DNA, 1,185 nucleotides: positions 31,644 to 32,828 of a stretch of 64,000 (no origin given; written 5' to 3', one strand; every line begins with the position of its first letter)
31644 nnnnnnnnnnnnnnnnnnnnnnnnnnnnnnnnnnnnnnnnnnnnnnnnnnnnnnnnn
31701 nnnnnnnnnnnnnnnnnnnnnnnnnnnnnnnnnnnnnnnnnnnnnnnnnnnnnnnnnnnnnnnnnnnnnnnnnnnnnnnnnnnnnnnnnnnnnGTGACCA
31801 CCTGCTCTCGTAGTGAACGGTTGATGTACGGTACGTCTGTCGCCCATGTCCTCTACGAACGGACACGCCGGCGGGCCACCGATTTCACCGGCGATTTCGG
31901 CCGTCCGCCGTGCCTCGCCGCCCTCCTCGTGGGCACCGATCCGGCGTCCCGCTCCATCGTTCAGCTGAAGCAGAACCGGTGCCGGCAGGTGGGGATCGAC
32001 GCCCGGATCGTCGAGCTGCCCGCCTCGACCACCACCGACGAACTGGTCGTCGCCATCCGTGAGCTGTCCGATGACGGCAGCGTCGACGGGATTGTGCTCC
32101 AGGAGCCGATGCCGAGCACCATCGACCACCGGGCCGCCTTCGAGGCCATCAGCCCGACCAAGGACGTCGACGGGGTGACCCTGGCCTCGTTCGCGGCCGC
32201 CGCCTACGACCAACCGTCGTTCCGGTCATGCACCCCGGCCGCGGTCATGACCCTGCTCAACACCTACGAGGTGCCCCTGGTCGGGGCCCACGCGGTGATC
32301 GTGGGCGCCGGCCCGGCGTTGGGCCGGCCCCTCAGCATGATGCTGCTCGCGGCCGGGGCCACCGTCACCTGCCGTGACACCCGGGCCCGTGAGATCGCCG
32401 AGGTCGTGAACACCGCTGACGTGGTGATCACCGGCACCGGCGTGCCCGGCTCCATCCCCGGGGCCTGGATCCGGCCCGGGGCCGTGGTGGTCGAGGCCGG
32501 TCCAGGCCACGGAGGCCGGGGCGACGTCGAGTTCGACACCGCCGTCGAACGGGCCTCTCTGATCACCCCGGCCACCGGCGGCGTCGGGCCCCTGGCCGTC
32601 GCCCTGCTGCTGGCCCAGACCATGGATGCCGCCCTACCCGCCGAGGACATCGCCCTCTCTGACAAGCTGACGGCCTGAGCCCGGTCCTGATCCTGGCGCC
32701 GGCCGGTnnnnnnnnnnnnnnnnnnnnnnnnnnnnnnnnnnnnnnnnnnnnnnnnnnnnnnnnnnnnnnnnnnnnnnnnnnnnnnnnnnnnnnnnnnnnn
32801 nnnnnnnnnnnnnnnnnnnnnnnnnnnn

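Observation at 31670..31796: Unannotated ZTP (pfl-motif) riboswitch with an apparent Shine-Dalgarno-sequestering switch in front of a divergent folD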

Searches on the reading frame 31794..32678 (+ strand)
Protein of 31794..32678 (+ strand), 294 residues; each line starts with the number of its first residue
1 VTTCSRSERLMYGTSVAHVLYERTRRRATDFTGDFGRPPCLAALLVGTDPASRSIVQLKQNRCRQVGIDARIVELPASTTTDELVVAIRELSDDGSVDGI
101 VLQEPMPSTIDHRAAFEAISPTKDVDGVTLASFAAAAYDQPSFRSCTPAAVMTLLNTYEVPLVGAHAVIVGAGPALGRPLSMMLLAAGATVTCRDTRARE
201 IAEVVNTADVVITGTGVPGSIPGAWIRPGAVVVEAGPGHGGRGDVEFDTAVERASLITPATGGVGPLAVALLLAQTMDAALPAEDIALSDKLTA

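Call 4: search_protein_families(library=pfam, proteins=[window:31794-32678:+])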
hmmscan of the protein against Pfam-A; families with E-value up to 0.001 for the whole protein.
window:31794-32678:+ (294 aa): 2 families
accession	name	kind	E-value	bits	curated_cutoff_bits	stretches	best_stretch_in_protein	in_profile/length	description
PF02882.25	THF_DHG_CYH_C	-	3.6e-42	143.8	27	1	137-280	9-156/160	Tetrahydrofolate dehydrogenase/cyclohydrolase, NAD(P)-binding domain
PF00763.28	THF_DHG_CYH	-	2e-28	99.4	32.8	1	12-126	2-115/115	Tetrahydrofolate dehydrogenase/cyclohydrolase, catalytic domain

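Call 5: search_protein_families(library=ncbifam, proteins=[window:31794-32678:+], max_evalue=0.01)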
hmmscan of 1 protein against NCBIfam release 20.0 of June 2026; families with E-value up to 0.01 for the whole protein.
window:31794-32678:+ (294 aa): 32 families (the best 25 are shown)
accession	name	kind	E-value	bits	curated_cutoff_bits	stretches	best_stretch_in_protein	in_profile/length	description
NF010788.0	PRK14192.1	equivalog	2.9e-78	263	475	1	12-280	7-278/283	bifunctional methylenetetrahydrofolate dehydrogenase/methenyltetrahydrofolate cyclohydrolase FolD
NF008058.0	PRK10792.1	equivalog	1.7e-73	247.1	355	1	9-281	4-280/285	bifunctional methylenetetrahydrofolate dehydrogenase/methenyltetrahydrofolate cyclohydrolase FolD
NF010774.0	PRK14177.1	equivalog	4.6e-67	226.2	515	1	10-280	5-275/284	bifunctional methylenetetrahydrofolate dehydrogenase/methenyltetrahydrofolate cyclohydrolase FolD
NF010786.0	PRK14189.1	subfamily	7.2e-67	225.5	421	1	9-281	4-279/285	bifunctional methylenetetrahydrofolate dehydrogenase/methenyltetrahydrofolate cyclohydrolase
NF010785.0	PRK14188.1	subfamily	4.2e-64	216.4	396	1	9-286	4-292/297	bifunctional methylenetetrahydrofolate dehydrogenase/methenyltetrahydrofolate cyclohydrolase FolD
NF010787.0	PRK14191.1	equivalog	2.9e-63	213.7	423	1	10-280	3-277/285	bifunctional methylenetetrahydrofolate dehydrogenase/methenyltetrahydrofolate cyclohydrolase FolD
NF010781.0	PRK14184.1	equivalog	3e-63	213.6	438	1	10-279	3-279/286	bifunctional 5,10-methylene-tetrahydrofolate dehydrogenase/ 5,10-methylene-tetrahydrofolate cyclohydrolase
NF010783.0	PRK14186.1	equivalog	1.4e-62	211.5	333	1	11-279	5-281/297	bifunctional methylenetetrahydrofolate dehydrogenase/methenyltetrahydrofolate cyclohydrolase FolD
NF010770.0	PRK14173.1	equivalog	9.7e-60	202.2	411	1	9-281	4-279/287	bifunctional 5,10-methylene-tetrahydrofolate dehydrogenase/ 5,10-methylene-tetrahydrofolate cyclohydrolase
NF010773.0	PRK14176.1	equivalog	1.1e-58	198.9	437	1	6-280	6-283/287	bifunctional 5,10-methylene-tetrahydrofolate dehydrogenase/ 5,10-methylene-tetrahydrofolate cyclohydrolase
NF010775.0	PRK14178.1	equivalog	1.6e-58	198.2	465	1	36-280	24-271/279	bifunctional methylenetetrahydrofolate dehydrogenase/methenyltetrahydrofolate cyclohydrolase FolD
NF010789.1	PRK14193.1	equivalog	9.1e-57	192.4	401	1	15-280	9-278/281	bifunctional methylenetetrahydrofolate dehydrogenase/methenyltetrahydrofolate cyclohydrolase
NF010766.0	PRK14169.1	equivalog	1.8e-55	188.4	450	1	35-280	28-277/283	bifunctional methylenetetrahydrofolate dehydrogenase/methenyltetrahydrofolate cyclohydrolase FolD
NF010780.0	PRK14183.1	equivalog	5.6e-55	186.6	480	1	11-280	4-277/283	bifunctional 5,10-methylene-tetrahydrofolate dehydrogenase/ 5,10-methylene-tetrahydrofolate cyclohydrolase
NF010764.0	PRK14167.1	subfamily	1.5e-54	185.2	477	1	12-288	6-294/297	bifunctional 5,10-methylene-tetrahydrofolate dehydrogenase/ 5,10-methylene-tetrahydrofolate cyclohydrolase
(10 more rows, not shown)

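Call 8: find_related_loci(query=window:31794-32678:+, collection=genome_contigs, flank=3000)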
Query window:31794-32678:+ (294 aa) in genome_contigs; peptide patterns used: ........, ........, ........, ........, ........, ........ (x = any residue, [..] = any of these).
238 stretches matched a pattern; 3 encode a relative of the query (tblastn E <= 1e-3); 3 distinct loci.
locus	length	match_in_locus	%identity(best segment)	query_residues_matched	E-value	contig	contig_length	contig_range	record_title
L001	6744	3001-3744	43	36-280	2e-54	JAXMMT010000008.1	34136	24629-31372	MAG: Coriobacteriia bacterium isolate O10_metabat.bin.1 k141_27022, whole genome shotgun sequence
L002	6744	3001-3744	43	36-280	2e-54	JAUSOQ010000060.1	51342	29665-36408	MAG: Coriobacteriia bacterium isolate E21_maxbin.048 E21_k141_76560, whole genome shotgun sequence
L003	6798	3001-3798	33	22-281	2e-46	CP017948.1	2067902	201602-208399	Tenericutes bacterium MO-XQ, complete sequence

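Call 9: find_homologous_proteins(query=window:31794-32678:+, max_evalue=1e-10)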
Query window:31794-32678:+ (294 aa): 311 proteins with E <= 1e-10 among 8000 candidates; the best 120 are listed.
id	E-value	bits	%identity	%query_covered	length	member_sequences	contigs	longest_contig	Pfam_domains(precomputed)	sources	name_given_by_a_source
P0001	3.3e-177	606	100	97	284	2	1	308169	PF02882.26,PF00763.29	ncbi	ncbi:MAG: bifunctional 5,10-methylenetetrahydrofolate dehydrogenase/5,10-methenyltetrahydrofolate cy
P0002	8.6e-141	486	83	93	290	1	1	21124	PF02882.26,PF00763.29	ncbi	ncbi:MAG: bifunctional 5,10-methylenetetrahydrofolate dehydrogenase/5,10-methenyltetrahydrofolate cy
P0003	6.1e-88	313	58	92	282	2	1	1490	PF02882.26,PF00763.29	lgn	-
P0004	2.3e-86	308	55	93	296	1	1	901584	PF02882.26,PF00763.29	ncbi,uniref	ncbi:bifunctional 5,10-methylenetetrahydrofolate dehydrogenase/5,10-methenyltetrahydrofolate cyclohy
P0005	1.1e-84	302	56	93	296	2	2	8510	PF02882.26,PF00763.29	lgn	-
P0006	1.7e-84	302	55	92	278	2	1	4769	PF02882.26,PF00763.29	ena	-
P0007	3.6e-84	301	55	92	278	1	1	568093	PF02882.26,PF00763.29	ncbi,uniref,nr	ncbi:bifunctional 5,10-methylene-tetrahydrofolate dehydrogenase/5,10-methylene-tetrahydrofolate cycl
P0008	5.3e-84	300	54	93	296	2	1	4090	PF02882.26,PF00763.29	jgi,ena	-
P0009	2.0e-82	295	52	93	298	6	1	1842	PF02882.26,PF00763.29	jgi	jgi:methylenetetrahydrofolate dehydrogenase (NADP+)/methenyltetrahydrofolate cyclohydrolase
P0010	1.0e-80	289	54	93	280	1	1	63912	PF02882.26,PF00763.29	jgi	-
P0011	1.4e-80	289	53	94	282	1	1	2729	PF02882.26,PF00763.29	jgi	-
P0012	7.1e-80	286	55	87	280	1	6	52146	PF02882.26,PF00763.29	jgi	jgi:methylenetetrahydrofolate dehydrogenase (NADP+) / methenyltetrahydrofolate cyclohydrolase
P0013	1.8e-79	285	54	86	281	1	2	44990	PF02882.26,PF00763.29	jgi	jgi:methylenetetrahydrofolate dehydrogenase (NADP+)/methenyltetrahydrofolate cyclohydrolase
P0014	3.0e-79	284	51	93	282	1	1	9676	PF02882.26,PF00763.29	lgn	-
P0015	5.6e-79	284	54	93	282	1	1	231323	PF02882.26,PF00763.29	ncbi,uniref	ncbi:bifunctional 5,10-methylenetetrahydrofolate dehydrogenase/5,10-methenyltetrahydrofolate cyclohy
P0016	2.4e-78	281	55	93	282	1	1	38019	PF02882.26,PF00763.29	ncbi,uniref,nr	ncbi:bifunctional protein FolD [Streptomyces olivaceoviridis]|uniref:bifunctional 5,10-methylenetetr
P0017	3.2e-78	281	55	93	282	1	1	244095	PF02882.26,PF00763.29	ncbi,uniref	ncbi:bifunctional 5,10-methylenetetrahydrofolate dehydrogenase/5,10-methenyltetrahydrofolate cyclohy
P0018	3.9e-78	281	55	93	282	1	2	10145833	PF02882.26,PF00763.29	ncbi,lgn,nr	ncbi:methylenetetrahydrofolate dehydrogenase and methenyltetrahydrofolate cyclohydrolase [Streptomyc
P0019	4.1e-78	281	55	93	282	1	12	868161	PF02882.26,PF00763.29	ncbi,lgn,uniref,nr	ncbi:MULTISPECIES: bifunctional 5,10-methylenetetrahydrofolate dehydrogenase/5,10-methenyltetrahydro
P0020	6.2e-78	280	54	93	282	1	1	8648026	PF02882.26,PF00763.29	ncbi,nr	ncbi:bifunctional 5,10-methylene-tetrahydrofolate dehydrogenase/5,10-methylene-tetrahydrofolate cycl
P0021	6.3e-78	280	52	93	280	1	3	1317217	PF02882.26,PF00763.29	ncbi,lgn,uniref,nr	ncbi:bifunctional 5,10-methylene-tetrahydrofolate dehydrogenase/5,10-methylene-tetrahydrofolate cycl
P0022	2.4e-77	278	51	93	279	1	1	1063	PF02882.26,PF00763.29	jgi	jgi:methylenetetrahydrofolate dehydrogenase (NADP+)/methenyltetrahydrofolate cyclohydrolase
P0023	2.5e-77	278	54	93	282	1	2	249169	PF02882.26,PF00763.29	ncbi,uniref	ncbi:bifunctional 5,10-methylenetetrahydrofolate dehydrogenase/5,10-methenyltetrahydrofolate cyclohy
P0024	2.7e-77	278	54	93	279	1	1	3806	PF02882.26,PF00763.29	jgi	jgi:methylenetetrahydrofolate dehydrogenase (NADP+)/methenyltetrahydrofolate cyclohydrolase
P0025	4.0e-77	277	54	93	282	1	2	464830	PF02882.26,PF00763.29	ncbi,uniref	ncbi:bifunctional 5,10-methylenetetrahydrofolate dehydrogenase/5,10-methenyltetrahydrofolate cyclohy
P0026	6.1e-77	277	54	93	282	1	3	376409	PF02882.26,PF00763.29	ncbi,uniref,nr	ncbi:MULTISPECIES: bifunctional 5,10-methylenetetrahydrofolate dehydrogenase/5,10-methenyltetrahydro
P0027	7.9e-77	277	48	92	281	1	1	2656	PF02882.26,PF00763.29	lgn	-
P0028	1.6e-76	275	49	94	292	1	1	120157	PF02882.26,PF00763.29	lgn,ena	-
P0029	1.3e-75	273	54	92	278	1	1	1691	PF02882.26,PF00763.29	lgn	-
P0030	2.0e-75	272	54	83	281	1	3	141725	PF02882.26,PF00763.29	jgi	jgi:methylenetetrahydrofolate dehydrogenase (NADP+)/methenyltetrahydrofolate cyclohydrolase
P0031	3.6e-75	271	49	94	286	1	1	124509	PF02882.26,PF00763.29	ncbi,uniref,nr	ncbi:bifunctional 5,10-methylenetetrahydrofolate dehydrogenase/5,10-methenyltetrahydrofolate cyclohy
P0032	1.2e-74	269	46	94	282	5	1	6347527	PF02882.26,PF00763.29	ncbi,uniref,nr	ncbi:bifunctional 5,10-methylene-tetrahydrofolate dehydrogenase/5,10-methylene-tetrahydrofolate cycl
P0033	2.8e-73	265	49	92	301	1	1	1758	PF02882.26,PF00763.29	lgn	-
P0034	6.3e-73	264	51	91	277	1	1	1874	PF02882.26,PF00763.29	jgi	jgi:methylenetetrahydrofolate dehydrogenase (NADP+)/methenyltetrahydrofolate cyclohydrolase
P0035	4.0e-72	261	52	83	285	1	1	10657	PF02882.26,PF00763.29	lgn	-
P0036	1.0e-71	260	45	94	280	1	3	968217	PF02882.26,PF00763.29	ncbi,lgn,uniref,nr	ncbi:bifunctional 5,10-methylenetetrahydrofolate dehydrogenase/5,10-methenyltetrahydrofolate cyclohy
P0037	1.5e-71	259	45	92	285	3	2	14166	PF02882.26,PF00763.29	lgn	-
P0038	1.9e-71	259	53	83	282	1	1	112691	PF02882.26,PF00763.29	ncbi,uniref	ncbi:bifunctional 5,10-methylenetetrahydrofolate dehydrogenase/5,10-methenyltetrahydrofolate cyclohy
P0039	4.9e-71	258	49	92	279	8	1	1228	PF02882.26,PF00763.29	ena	-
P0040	1.5e-70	256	46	91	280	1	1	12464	PF02882.26,PF00763.29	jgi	jgi:methylenetetrahydrofolate dehydrogenase (NADP+)/methenyltetrahydrofolate cyclohydrolase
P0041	4.7e-70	254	42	96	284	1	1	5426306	PF02882.26,PF00763.29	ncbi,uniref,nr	ncbi:bifunctional 5,10-methylenetetrahydrofolate dehydrogenase/5,10-methenyltetrahydrofolate cyclohy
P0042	1.2e-69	253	49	92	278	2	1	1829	PF02882.26,PF00763.29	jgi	jgi:methylenetetrahydrofolate dehydrogenase (NADP+)/methenyltetrahydrofolate cyclohydrolase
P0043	1.4e-69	253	43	93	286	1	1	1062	PF02882.26,PF00763.29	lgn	-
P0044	2.0e-69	252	45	92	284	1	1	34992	PF02882.26,PF00763.29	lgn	-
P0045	2.0e-69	252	53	83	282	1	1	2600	PF02882.26,PF00763.29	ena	-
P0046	5.7e-69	251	54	76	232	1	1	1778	PF02882.26,PF00763.29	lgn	-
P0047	1.6e-67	246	49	93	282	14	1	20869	PF02882.26,PF00763.29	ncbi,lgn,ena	-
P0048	7.6e-66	240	47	83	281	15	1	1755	PF02882.26,PF00763.29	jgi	jgi:methylenetetrahydrofolate dehydrogenase (NADP+) / methenyltetrahydrofolate cyclohydrolase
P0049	5.5e-65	238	51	76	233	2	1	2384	PF02882.26,PF00763.29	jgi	jgi:methylenetetrahydrofolate dehydrogenase (NADP+) / methenyltetrahydrofolate cyclohydrolase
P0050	8.5e-63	230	46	93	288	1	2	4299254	PF02882.26,PF00763.29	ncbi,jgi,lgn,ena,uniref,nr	ncbi:bifunctional methylenetetrahydrofolate dehydrogenase/methenyltetrahydrofolate cyclohydrolase Fo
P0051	4.8e-62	228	54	76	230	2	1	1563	PF02882.26,PF00763.29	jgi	jgi:methylenetetrahydrofolate dehydrogenase (NADP+)/methenyltetrahydrofolate cyclohydrolase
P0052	1.9e-60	223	45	91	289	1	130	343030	PF02882.26,PF00763.29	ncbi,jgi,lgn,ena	-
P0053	2.1e-60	223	44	93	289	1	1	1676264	PF02882.26,PF00763.29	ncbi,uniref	ncbi:bifunctional methylenetetrahydrofolate dehydrogenase/methenyltetrahydrofolate cyclohydrolase Fo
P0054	3.1e-60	222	45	91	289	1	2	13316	PF02882.26,PF00763.29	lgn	-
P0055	3.8e-60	222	45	91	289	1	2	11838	PF02882.26,PF00763.29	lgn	-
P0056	6.9e-58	214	43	93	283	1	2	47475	PF02882.26,PF00763.29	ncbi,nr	ncbi:bifunctional methylenetetrahydrofolate dehydrogenase/methenyltetrahydrofolate cyclohydrolase Fo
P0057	1.1e-57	214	44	96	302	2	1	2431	PF02882.26,PF00763.29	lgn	-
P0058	3.6e-57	212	45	83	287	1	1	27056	PF02882.26,PF00763.29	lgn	-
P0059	3.7e-57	212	43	93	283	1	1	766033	PF02882.26,PF00763.29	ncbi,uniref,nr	ncbi:bifunctional methylenetetrahydrofolate dehydrogenase/methenyltetrahydrofolate cyclohydrolase Fo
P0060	3.9e-57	212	42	93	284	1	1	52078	PF02882.26,PF00763.29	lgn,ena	-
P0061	4.0e-57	212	43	93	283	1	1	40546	PF02882.26,PF00763.29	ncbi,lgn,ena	-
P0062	4.1e-56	209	43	92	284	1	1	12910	PF02882.26,PF00763.29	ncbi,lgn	-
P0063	5.7e-56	208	47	83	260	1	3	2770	PF02882.26,PF00763.29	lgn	-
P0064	6.5e-56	208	43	92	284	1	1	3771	PF02882.26,PF00763.29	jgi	jgi:methylenetetrahydrofolate dehydrogenase (NADP+)/methenyltetrahydrofolate cyclohydrolase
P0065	6.5e-56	208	42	92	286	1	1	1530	PF02882.26,PF00763.29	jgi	jgi:methylenetetrahydrofolate dehydrogenase (NADP+)/methenyltetrahydrofolate cyclohydrolase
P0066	7.4e-56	208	42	92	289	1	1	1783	PF02882.26,PF00763.29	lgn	-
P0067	9.4e-56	207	41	94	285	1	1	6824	PF02882.26,PF00763.29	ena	-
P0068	1.1e-55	207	43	92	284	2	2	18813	PF02882.26,PF00763.29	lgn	-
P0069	1.8e-55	206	46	87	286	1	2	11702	PF02882.26,PF00763.29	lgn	-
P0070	2.2e-55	206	40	93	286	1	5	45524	PF02882.26,PF00763.29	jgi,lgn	jgi:methylenetetrahydrofolate dehydrogenase (NADP+)/methenyltetrahydrofolate cyclohydrolase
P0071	2.2e-55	206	42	92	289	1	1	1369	PF02882.26,PF00763.29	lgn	-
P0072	2.2e-55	206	41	94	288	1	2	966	PF02882.26,PF00763.29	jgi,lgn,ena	-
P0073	2.5e-55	206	41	94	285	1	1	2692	PF02882.26,PF00763.29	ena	-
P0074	2.6e-55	206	42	92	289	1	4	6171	PF02882.26,PF00763.29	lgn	-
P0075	2.6e-55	206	42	92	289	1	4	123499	PF02882.26,PF00763.29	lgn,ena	-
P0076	6.0e-55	205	42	92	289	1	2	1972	PF02882.26,PF00763.29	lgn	-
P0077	6.4e-55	205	40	92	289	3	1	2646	PF02882.26,PF00763.29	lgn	-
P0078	8.1e-55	204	42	91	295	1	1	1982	PF02882.26,PF00763.29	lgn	-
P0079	1.0e-54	204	41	93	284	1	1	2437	PF02882.26,PF00763.29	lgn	-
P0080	1.1e-54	204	41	94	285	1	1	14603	PF02882.26,PF00763.29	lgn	-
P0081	1.2e-54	204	41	94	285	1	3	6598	PF02882.26,PF00763.29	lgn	-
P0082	1.3e-54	204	41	91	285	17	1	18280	PF02882.26,PF00763.29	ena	-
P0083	1.3e-54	204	41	94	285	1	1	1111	PF02882.26,PF00763.29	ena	-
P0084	1.3e-54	204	43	93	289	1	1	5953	PF02882.26,PF00763.29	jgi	jgi:methylenetetrahydrofolate dehydrogenase (NADP+) / methenyltetrahydrofolate cyclohydrolase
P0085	1.5e-54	203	41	94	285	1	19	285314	PF02882.26,PF00763.29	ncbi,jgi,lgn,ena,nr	ncbi:bifunctional methylenetetrahydrofolate dehydrogenase/methenyltetrahydrofolate cyclohydrolase [O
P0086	1.5e-54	203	42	97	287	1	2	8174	PF02882.26,PF00763.29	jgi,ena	jgi:methylenetetrahydrofolate dehydrogenase (NADP+) / methenyltetrahydrofolate cyclohydrolase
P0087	1.6e-54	203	45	86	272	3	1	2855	PF02882.26,PF00763.29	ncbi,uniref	ncbi:bifunctional methylenetetrahydrofolate dehydrogenase/methenyltetrahydrofolate cyclohydrolase Fo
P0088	1.9e-54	203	40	93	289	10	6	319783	PF02882.26,PF00763.29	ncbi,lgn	ncbi:MAG: bifunctional protein FolD [Candidatus Hinthialibacteria bacterium]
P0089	2.0e-54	203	41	94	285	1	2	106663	PF02882.26,PF00763.29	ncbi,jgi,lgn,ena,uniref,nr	ncbi:methenyltetrahydrofolate cyclohydrolase /5,10-methylenetetrahydrofolate dehydrogenase (NADP+) [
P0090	2.1e-54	203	40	93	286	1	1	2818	PF02882.26,PF00763.29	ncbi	-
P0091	2.2e-54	203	44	93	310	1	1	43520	PF02882.26,PF00763.29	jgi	jgi:methylenetetrahydrofolate dehydrogenase (NADP+)/methenyltetrahydrofolate cyclohydrolase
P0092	2.2e-54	203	41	94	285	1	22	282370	PF02882.26,PF00763.29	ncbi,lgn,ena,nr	ncbi:MAG: bifunctional methylenetetrahydrofolate dehydrogenase/methenyltetrahydrofolate cyclohydrola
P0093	2.4e-54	203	41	94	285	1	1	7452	PF02882.26,PF00763.29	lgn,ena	-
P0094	3.1e-54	202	40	93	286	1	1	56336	PF02882.26,PF00763.29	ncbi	-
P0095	3.7e-54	202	40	92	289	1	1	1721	PF02882.26,PF00763.29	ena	-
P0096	3.8e-54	202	40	94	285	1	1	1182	PF02882.26,PF00763.29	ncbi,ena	-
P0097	4.6e-54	202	43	93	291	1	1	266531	PF02882.26,PF00763.29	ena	-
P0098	4.8e-54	202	42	91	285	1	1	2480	PF02882.26,PF00763.29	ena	-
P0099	5.9e-54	201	42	93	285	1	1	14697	PF02882.26,PF00763.29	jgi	jgi:methylenetetrahydrofolate dehydrogenase (NADP+)/methenyltetrahydrofolate cyclohydrolase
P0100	7.3e-54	201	40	93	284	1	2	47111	PF02882.26,PF00763.29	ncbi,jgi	ncbi:MAG: bifunctional 5,10-methylene-tetrahydrofolate dehydrogenase/5,10-methylene-tetrahydrofolate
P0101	7.5e-54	201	40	94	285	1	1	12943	PF02882.26,PF00763.29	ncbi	-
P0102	7.7e-54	201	40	94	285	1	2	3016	PF02882.26,PF00763.29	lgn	-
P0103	9.9e-54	201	43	94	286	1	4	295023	PF02882.26,PF00763.29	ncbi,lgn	ncbi:MAG: bifunctional methylenetetrahydrofolate dehydrogenase/methenyltetrahydrofolate cyclohydrola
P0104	1.1e-53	201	41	92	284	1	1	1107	PF02882.26,PF00763.29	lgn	-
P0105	1.2e-53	200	40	94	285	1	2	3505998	PF02882.26,PF00763.29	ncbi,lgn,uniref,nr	ncbi:bifunctional methylenetetrahydrofolate dehydrogenase/methenyltetrahydrofolate cyclohydrolase Fo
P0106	1.2e-53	200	39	93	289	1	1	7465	PF02882.26,PF00763.29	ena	-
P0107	1.3e-53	200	40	93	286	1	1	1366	PF02882.26,PF00763.29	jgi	jgi:methylenetetrahydrofolate dehydrogenase (NADP+)/methenyltetrahydrofolate cyclohydrolase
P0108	1.3e-53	200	40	93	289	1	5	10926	PF02882.26,PF00763.29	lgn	-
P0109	1.3e-53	200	40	93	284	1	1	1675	PF02882.26,PF00763.29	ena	-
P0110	1.3e-53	200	47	82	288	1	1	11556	PF02882.26,PF00763.29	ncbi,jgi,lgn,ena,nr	ncbi:MAG TPA: bifunctional methylenetetrahydrofolate dehydrogenase/methenyltetrahydrofolate cyclohyd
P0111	1.5e-53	200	40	93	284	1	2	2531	PF02882.26,PF00763.29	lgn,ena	-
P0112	1.5e-53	200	40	93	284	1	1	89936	PF02882.26,PF00763.29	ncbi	-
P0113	1.7e-53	200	42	93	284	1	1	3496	PF02882.26,PF00763.29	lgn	-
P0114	2.2e-53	200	40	93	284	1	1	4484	PF02882.26,PF00763.29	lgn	-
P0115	2.4e-53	199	45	83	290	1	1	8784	PF02882.26,PF00763.29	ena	-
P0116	2.4e-53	199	41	91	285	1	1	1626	PF02882.26,PF00763.29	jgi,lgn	-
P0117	2.6e-53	199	45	83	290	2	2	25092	PF02882.26,PF00763.29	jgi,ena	jgi:methylenetetrahydrofolate dehydrogenase (NADP+)/methenyltetrahydrofolate cyclohydrolase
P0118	2.8e-53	199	41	94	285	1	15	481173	PF02882.26,PF00763.29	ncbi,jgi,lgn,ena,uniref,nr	ncbi:bifunctional methylenetetrahydrofolate dehydrogenase/methenyltetrahydrofolate cyclohydrolase Fo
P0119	2.9e-53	199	42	93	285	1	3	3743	PF02882.26,PF00763.29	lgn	-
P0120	3.0e-53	199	40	93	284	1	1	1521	PF02882.26,PF00763.29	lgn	-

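Call 10: find_encoding_contigs(protein=P0002, flank=3000, max_places=3)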
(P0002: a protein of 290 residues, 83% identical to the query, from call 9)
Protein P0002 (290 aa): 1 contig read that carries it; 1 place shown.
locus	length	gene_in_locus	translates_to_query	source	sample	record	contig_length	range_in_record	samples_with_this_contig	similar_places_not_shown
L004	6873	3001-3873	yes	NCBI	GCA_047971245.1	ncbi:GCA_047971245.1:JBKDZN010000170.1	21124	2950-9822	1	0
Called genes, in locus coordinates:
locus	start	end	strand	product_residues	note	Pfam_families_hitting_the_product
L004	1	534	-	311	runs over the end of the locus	PF22247:Diox-like_N, PF00903:Glyoxalase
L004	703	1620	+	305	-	PF00126:HTH_1, PF03466:LysR_substrate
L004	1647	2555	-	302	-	-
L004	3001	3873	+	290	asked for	PF00763:THF_DHG_CYH, PF02882:THF_DHG_CYH_C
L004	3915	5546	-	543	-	PF00501:AMP-binding, PF13193:AMP-binding_C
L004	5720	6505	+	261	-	PF11716:MDMPI_N, PF02036:SCP2 (faint)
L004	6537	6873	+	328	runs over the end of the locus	PF19459:DUF5996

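Call 11: find_encoding_contigs(protein=P0004, flank=3000, max_places=3)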
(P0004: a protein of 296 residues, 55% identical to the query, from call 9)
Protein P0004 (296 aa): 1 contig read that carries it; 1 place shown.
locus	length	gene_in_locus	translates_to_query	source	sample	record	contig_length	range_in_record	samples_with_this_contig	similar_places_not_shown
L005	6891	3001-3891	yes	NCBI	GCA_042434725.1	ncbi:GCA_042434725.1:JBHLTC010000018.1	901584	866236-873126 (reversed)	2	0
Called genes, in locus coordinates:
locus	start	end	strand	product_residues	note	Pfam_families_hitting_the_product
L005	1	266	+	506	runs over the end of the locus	PF03136:Pup_ligase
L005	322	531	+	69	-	PF05639:Pup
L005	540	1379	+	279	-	PF00227:Proteasome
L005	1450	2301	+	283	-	PF00227:Proteasome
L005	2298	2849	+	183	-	PF00293:NUDIX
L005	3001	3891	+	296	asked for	PF00763:THF_DHG_CYH, PF02882:THF_DHG_CYH_C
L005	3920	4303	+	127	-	PF07736:CM_1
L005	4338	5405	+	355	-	PF02153:PDH_N, PF20463:PDH_C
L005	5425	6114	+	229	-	PF02224:Cytidylate_kin, PF13189:Cytidylate_kin2, PF13238:AAA_18 (weak)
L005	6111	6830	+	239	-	PF01553:Acyltransferase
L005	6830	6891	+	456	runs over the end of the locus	PF00009:GTP_EFTU, PF01926:MMR_HSR1, PF02421:FeoB_N, PF04548:AIG1, PF01926:MMR_HSR1, PF02421:FeoB_N, PF00009:GTP_EFTU, PF14714:KH_dom-like, +6 more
